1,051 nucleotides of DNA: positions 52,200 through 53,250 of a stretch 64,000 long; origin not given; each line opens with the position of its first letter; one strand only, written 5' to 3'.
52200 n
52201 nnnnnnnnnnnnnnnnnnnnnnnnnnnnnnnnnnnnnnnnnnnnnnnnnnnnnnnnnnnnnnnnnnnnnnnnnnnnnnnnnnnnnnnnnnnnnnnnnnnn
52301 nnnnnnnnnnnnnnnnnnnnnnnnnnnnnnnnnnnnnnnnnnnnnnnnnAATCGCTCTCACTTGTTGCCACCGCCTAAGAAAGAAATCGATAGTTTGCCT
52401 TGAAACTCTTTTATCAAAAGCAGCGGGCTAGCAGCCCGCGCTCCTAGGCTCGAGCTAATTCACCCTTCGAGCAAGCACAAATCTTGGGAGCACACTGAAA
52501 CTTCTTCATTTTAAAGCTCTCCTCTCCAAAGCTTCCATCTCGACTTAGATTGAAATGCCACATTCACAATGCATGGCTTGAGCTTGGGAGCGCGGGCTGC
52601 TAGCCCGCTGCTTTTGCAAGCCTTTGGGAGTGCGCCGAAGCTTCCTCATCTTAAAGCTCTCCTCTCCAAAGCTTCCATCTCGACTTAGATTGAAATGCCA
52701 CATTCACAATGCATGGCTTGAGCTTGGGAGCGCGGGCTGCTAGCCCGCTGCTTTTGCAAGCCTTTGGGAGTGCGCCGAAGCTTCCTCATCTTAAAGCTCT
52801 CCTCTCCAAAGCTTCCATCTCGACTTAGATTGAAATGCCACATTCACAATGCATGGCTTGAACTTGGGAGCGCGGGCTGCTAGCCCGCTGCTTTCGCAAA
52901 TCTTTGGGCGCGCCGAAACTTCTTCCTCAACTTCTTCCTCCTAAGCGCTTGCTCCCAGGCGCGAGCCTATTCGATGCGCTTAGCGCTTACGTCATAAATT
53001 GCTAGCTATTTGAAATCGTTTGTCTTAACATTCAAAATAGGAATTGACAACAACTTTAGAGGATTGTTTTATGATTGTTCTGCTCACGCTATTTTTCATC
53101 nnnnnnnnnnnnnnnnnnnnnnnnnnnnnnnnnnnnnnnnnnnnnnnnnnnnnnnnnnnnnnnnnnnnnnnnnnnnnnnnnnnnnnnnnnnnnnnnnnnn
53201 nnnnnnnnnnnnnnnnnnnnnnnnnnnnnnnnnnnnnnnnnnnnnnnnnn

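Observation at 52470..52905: Three tandem 140-bp units between secF and plsY, each with its own terminator hairpin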

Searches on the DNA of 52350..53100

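Call 23: search_rna_families(source=window, start=52350, end=53100, threshold=evalue, max_evalue=10)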
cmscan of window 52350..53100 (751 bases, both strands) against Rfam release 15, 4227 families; matches with E-value up to 10: 5.
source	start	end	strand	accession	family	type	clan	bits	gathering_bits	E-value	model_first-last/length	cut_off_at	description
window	52987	53066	+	RF02059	STnc50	Gene; sRNA;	-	18.6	55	2.6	1-84/84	no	Salmonella enterica sRNA STnc40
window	52398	52467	-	RF02133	HOXB13-AS1_2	Gene; lncRNA;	-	12.8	40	2.8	1-81/81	no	HOXB13 antisense RNA 1 conserved region 2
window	52732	52748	+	RF02423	Bp1_781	Gene; sRNA;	-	9.8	80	5.5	206-222/230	no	Burkholderia sRNA Bp1_Cand871_SIPHT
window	52592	52608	+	RF02423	Bp1_781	Gene; sRNA;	-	9.8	80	5.5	206-222/230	no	Burkholderia sRNA Bp1_Cand871_SIPHT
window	52872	52888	+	RF02423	Bp1_781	Gene; sRNA;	-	9.8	80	5.5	206-222/230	no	Burkholderia sRNA Bp1_Cand871_SIPHT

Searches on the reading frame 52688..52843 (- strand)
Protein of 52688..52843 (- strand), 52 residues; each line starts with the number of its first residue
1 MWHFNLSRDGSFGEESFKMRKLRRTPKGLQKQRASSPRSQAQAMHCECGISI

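Call 69: find_homologous_proteins(query=window:52688-52843:-, max_evalue=10)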
Query seq(52 aa): no candidate shares three 5-residue words with the query. No homologue found.
